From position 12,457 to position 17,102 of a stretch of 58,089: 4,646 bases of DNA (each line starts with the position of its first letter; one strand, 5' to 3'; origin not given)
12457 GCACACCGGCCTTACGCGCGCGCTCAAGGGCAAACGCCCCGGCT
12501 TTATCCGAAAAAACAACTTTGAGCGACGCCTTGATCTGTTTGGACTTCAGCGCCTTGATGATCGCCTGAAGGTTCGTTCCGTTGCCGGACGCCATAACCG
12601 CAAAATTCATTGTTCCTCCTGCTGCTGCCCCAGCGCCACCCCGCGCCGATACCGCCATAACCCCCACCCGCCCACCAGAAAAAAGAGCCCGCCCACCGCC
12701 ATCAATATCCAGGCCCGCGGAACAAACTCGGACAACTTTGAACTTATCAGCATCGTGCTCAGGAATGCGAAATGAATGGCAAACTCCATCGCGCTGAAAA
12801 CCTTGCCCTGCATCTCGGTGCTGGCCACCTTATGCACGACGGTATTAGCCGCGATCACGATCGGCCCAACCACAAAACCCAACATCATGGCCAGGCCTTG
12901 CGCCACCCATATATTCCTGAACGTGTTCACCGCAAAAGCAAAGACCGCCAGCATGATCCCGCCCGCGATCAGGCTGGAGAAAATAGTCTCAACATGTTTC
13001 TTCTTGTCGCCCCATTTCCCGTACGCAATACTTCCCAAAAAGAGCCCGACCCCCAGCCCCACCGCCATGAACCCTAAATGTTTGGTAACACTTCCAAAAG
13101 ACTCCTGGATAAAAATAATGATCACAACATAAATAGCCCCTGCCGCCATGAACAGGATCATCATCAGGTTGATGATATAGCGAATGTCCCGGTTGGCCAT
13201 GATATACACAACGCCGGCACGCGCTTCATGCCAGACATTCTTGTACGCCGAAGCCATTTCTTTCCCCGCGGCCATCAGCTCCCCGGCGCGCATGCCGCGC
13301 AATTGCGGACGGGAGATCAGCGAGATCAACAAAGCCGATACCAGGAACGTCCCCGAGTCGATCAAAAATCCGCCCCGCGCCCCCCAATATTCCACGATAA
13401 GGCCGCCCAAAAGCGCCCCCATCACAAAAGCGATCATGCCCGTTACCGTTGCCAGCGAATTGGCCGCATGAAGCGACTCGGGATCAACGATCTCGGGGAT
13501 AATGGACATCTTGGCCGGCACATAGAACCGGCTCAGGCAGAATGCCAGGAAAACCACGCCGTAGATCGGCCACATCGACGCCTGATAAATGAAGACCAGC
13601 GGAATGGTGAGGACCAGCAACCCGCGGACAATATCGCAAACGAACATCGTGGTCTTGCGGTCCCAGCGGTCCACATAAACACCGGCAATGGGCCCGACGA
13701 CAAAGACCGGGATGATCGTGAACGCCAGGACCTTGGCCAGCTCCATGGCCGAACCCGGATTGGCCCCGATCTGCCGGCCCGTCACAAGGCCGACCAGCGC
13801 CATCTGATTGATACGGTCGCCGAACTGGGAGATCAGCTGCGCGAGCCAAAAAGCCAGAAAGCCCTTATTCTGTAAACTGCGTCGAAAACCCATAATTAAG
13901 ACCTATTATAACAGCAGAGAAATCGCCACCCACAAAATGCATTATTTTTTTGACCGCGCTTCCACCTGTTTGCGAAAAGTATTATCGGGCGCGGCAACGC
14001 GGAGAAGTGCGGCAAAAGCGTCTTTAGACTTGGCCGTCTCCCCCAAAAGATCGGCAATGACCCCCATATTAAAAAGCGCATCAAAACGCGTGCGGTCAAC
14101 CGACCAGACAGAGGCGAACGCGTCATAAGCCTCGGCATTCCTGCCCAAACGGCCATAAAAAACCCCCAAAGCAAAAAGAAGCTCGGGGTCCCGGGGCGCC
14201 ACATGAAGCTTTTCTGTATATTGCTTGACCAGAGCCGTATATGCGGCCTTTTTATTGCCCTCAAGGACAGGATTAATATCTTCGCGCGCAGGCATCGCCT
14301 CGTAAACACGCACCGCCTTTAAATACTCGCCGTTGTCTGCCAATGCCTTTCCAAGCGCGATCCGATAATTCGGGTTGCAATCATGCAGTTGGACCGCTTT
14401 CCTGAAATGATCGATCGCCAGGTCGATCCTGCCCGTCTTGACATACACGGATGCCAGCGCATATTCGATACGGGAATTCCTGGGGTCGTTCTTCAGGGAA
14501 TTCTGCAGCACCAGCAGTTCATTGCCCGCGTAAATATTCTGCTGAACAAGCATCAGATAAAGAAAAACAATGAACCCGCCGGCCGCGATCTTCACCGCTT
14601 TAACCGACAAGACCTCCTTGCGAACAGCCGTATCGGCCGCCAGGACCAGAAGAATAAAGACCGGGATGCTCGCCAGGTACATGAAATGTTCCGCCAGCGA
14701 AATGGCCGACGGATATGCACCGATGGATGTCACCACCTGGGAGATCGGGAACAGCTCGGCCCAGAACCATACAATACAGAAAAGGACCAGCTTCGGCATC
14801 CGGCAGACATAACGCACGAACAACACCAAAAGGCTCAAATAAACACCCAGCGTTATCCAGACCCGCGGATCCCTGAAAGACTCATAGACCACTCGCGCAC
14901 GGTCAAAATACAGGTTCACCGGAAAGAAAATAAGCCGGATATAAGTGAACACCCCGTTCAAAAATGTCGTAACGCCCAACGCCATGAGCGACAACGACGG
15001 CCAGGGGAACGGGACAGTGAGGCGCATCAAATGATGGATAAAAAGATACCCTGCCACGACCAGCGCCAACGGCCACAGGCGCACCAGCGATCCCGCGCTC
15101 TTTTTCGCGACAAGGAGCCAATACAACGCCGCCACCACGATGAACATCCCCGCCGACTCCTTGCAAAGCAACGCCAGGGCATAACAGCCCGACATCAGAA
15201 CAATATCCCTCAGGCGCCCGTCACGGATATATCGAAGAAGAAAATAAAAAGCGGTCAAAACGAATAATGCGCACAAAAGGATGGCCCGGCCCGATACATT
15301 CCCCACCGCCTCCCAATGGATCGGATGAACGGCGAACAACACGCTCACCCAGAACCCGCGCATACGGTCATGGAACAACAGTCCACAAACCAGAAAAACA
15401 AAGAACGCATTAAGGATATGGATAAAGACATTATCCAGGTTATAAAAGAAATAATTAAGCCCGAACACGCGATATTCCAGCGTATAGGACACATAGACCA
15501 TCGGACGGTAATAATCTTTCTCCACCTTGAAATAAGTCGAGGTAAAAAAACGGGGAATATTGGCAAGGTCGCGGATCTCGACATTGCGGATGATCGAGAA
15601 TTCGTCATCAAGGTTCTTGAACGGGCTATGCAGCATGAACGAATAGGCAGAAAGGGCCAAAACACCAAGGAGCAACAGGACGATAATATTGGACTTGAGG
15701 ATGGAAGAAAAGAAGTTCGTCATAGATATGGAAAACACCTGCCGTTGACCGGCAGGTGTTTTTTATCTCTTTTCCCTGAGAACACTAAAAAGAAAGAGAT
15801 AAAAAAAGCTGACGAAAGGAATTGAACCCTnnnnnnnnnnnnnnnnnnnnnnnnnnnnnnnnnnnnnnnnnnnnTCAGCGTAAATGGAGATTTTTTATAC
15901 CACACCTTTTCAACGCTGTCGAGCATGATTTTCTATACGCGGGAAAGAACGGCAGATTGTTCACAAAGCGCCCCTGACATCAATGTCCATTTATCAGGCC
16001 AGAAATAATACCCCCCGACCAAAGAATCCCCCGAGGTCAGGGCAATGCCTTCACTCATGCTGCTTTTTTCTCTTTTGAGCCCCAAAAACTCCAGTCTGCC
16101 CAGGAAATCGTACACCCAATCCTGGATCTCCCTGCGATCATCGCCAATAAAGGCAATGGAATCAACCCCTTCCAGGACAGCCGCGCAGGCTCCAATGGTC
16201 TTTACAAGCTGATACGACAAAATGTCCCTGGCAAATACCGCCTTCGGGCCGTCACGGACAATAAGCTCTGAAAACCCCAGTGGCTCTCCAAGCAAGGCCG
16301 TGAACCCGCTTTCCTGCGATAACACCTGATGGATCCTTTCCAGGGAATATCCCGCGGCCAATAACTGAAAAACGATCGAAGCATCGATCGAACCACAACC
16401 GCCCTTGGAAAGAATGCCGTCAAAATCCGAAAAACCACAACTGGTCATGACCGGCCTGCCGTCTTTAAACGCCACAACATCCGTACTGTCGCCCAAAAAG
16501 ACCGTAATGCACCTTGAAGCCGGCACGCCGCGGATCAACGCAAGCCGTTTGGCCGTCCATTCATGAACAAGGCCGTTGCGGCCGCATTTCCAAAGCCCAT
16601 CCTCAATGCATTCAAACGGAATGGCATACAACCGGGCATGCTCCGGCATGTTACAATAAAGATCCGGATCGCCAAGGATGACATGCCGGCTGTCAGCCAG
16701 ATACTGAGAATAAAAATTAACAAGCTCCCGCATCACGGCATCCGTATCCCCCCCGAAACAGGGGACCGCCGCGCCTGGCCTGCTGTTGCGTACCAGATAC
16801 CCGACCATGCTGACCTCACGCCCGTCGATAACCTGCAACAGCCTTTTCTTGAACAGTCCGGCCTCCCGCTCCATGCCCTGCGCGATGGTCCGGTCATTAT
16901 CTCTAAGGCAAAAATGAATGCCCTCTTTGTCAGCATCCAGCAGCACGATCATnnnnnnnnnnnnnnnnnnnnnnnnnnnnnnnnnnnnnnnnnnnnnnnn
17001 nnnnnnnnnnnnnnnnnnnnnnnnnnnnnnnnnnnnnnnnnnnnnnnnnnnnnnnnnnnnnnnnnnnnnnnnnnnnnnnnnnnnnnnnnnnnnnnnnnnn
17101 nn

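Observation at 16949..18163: Bacterial acetate kinase with the motifs of the PPi-dependent Entamoeba enzyme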

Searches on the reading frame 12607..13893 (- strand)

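Call 13: search_protein_families(library=pfam, proteins=[window:12607-13893:-], max_evalue=0.00001)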
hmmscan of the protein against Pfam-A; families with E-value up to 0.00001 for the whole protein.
window:12607-13893:- (428 aa): 2 families
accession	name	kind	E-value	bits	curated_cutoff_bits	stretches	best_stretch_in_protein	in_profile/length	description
PF07690.21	MFS_1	-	1.2e-28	100.5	33.4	1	16-376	2-342/347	Major Facilitator Superfamily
PF05977.19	MFS_3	-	1.8e-16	60.1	27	1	7-328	7-311/524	Transmembrane secretion effector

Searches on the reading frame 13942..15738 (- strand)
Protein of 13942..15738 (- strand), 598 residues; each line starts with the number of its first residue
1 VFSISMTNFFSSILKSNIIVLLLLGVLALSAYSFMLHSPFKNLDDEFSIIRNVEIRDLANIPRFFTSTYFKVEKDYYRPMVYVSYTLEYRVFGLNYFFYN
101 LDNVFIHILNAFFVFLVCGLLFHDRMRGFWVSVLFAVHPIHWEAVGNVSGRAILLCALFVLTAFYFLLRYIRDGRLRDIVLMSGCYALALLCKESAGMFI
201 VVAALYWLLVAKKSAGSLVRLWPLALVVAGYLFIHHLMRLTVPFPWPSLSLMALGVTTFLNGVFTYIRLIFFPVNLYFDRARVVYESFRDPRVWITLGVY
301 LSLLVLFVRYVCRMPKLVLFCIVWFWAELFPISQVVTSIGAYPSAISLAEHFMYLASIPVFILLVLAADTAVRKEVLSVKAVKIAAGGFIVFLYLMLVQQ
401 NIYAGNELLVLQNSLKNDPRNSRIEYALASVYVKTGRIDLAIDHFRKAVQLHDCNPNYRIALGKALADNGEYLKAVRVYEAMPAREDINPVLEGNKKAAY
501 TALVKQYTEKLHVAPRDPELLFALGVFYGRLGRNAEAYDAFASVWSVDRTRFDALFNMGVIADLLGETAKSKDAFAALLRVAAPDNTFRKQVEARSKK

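Call 4: search_protein_families(library=pfam, proteins=[window:13942-15738:-])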
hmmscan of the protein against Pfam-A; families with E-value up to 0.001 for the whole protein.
window:13942-15738:- (598 aa): 16 families
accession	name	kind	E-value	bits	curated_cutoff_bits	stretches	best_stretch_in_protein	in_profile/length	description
PF13431.12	TPR_17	-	6.1e-12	45.3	24.4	0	514-537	9-32/34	Tetratricopeptide repeat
PF07719.23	TPR_2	-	1.2e-11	44.2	27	0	426-451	5-30/34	Tetratricopeptide repeat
PF13181.12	TPR_8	-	2e-10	40.4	25.7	0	426-451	5-30/34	Tetratricopeptide repeat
PF14559.12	TPR_19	-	5.1e-09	36.8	25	0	436-486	5-55/68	Tetratricopeptide repeat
PF00515.34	TPR_1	-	1.2e-08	34.8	27.8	0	425-451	4-30/34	Tetratricopeptide repeat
PF13432.12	TPR_16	-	1.3e-08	35.6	32.7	1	426-482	1-57/65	Tetratricopeptide repeat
PF13428.12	TPR_14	-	1.4e-08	35.1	23.5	1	426-464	5-43/44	Tetratricopeptide repeat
PF13414.12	TPR_11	-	1.8e-07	31.1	26.8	1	431-470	3-42/42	TPR repeat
PF12895.13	ANAPC3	-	1.3e-06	29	27.2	1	412-480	13-80/82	Anaphase-promoting complex, cyclosome, subunit 3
PF14561.12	TPR_20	-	2.8e-06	28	25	0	407-450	7-50/90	Tetratricopeptide repeat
PF13424.12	TPR_12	-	8.4e-06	26.3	30.1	0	424-480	5-69/77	Tetratricopeptide repeat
PF13174.12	TPR_6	-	1.3e-05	26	26.3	0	553-580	1-28/33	Tetratricopeptide repeat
PF23914.1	TPR_CcmH_CycH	-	1.8e-05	25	42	0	409-471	37-99/158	Cytochrome c-type biogenesis protein H TPR domain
PF13176.12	TPR_7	-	4.1e-05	23.8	27.9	0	426-450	3-27/36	Tetratricopeptide repeat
PF13231.12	PMT_2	-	0.00016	22.3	26.1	1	80-234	5-155/160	Dolichyl-phosphate-mannose-protein mannosyltransferase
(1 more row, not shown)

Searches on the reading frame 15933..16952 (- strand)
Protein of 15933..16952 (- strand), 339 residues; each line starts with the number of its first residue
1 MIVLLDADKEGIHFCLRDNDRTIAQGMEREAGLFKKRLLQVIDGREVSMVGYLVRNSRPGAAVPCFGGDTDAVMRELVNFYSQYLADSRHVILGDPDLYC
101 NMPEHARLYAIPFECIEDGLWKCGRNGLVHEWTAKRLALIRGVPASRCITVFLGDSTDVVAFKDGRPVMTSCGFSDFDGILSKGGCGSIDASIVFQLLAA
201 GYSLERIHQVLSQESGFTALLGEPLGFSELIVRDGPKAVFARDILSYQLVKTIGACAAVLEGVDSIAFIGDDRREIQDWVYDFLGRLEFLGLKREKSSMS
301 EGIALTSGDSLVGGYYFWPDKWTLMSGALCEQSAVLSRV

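Call 4: search_protein_families(library=pfam, proteins=[window:15933-16952:-])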
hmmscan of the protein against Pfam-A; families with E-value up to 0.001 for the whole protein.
window:15933-16952:- (339 aa): 1 family
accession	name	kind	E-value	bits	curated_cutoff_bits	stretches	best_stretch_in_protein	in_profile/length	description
PF00871.23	Acetate_kinase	-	1.2e-24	87.1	22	1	80-297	131-357/392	Acetokinase family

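Call 5: search_protein_families(library=ncbifam, proteins=[window:15933-16952:-])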
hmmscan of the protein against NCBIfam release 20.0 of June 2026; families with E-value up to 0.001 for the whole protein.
window:15933-16952:- (339 aa): 8 families
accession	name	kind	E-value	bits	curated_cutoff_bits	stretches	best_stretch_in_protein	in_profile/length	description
TIGR00016.1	ackA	subfamily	1.9e-22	79.6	293.4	1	85-298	143-364/405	acetate/propionate family kinase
NF005462.0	PRK07058.1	equivalog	1.4e-19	70.4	486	1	101-307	155-364/396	acetate/propionate family kinase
NF009099.0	PRK12440.1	equivalog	2.7e-19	69.4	693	1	97-296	149-354/397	acetate/propionate family kinase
NF009063.0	PRK12397.1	equivalog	1.5e-16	60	659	1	78-294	130-353/404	acetate/propionate family kinase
NF009045.0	PRK12379.1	equivalog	4.9e-12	45.3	580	1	85-281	133-339/402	propionate kinase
NF002834.0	PRK03011.1-5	subfamily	4.6e-09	35.8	222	1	133-271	162-305/357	butyrate kinase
NF005520.0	PRK07157.1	equivalog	4.9e-08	32.5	561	1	100-256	152-313/400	acetate kinase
TIGR02707.1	butyr_kinase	equivalog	4.6e-07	29.2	289.1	1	147-270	175-301/351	butyrate kinase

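Call 45: find_homologous_proteins(query=window:15933-16952:-, max_evalue=0.00001)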
Query window:15933-16952:- (339 aa): 25 proteins with E <= 0.00001 among 2474 candidates.
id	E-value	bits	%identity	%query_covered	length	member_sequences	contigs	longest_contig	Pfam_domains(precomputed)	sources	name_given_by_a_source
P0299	1.8e-227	772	100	100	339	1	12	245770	PF00871.24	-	-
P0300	1.5e-106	375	53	97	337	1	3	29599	PF00871.24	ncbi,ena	-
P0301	3.0e-105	370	57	97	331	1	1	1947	PF00871.24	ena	-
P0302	1.3e-101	358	53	97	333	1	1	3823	PF00871.24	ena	-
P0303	1.8e-101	358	52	96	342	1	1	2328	PF00871.24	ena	-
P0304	3.0e-100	354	53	98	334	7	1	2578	PF00871.24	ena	-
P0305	6.2e-100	353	50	99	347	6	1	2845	PF00871.24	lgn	-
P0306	2.5e-92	328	53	82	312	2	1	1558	PF00871.24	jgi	-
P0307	2.3e-91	325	61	76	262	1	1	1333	PF00871.24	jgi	jgi:acetate kinase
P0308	9.8e-91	323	48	99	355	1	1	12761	PF00871.24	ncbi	ncbi:MAG: hypothetical protein V2A70_05930 [Candidatus Omnitrophota bacterium]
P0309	5.2e-85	304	48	98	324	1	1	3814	PF00871.24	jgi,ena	-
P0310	2.0e-80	289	55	78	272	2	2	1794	PF00871.24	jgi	jgi:acetate kinase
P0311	1.3e-79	286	46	100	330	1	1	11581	PF00871.24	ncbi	-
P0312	1.5e-77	279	60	69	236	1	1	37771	PF00871.24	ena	-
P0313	1.2e-71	260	58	68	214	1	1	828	PF00871.24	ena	-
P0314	1.4e-71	260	56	65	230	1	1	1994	PF00871.24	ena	-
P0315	2.0e-67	246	54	73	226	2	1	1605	PF00871.24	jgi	jgi:acetate kinase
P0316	4.9e-59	218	56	60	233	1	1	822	PF00871.24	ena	-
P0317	1.7e-20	92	28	84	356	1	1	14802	PF00871.24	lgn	-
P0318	1.1e-16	79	29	59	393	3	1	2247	PF00871.24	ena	-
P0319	1.7e-13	69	33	48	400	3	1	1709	PF00871.24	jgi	-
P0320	3.9e-13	68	26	73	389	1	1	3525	PF00871.24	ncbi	ncbi:MAG TPA: acetate/propionate family kinase [Acetobacteraceae bacterium]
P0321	2.7e-11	62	27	59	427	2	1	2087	PF00871.24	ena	-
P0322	1.7e-10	59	25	82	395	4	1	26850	PF00871.24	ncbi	-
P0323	3.2e-8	51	28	58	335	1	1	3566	PF00871.24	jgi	jgi:acetate kinase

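Call 77: predict_structure(alignment_id=A3)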
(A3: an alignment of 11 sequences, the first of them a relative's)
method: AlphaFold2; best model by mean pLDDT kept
length: 339 residues; sequences in the alignment: 11
mean_pLDDT: 66.3   pTM: 0.65
mean pLDDT of the five models: 66.3, 55.6, 52.8, 52.6, 52.3
residues with pLDDT >= 90: 0; 70-90: 170; 50-70: 98; < 50: 71
segments of 3 or more residues with pLDDT < 50: 56-68, 96-98, 100-121, 173-188, 296-304, 306-309
pLDDT, mean of each block of 10 residues (from residue 1): 76 81 84 84 83 53 39 70 76 55 44 43 60 78 77 74 79 41 40 77 77 57 69 77 77 82 84 70 59 48 46 71 69 54
secondary structure, 60 per line:
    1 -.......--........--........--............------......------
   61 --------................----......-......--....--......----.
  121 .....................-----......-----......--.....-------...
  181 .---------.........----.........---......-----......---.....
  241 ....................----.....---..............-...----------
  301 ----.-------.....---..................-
elements in order: E2-8 E11-18 E21-28 H31-42 E49-54 H69-84 E89-94 H96-101 H104-107 E110-112 H120-141 E147-152 E158-163 E166-170 H178-181 H191-199 H204-212 H216-221 H227-232 H236-260 E265-269 H273-286 E313-317 H321-338
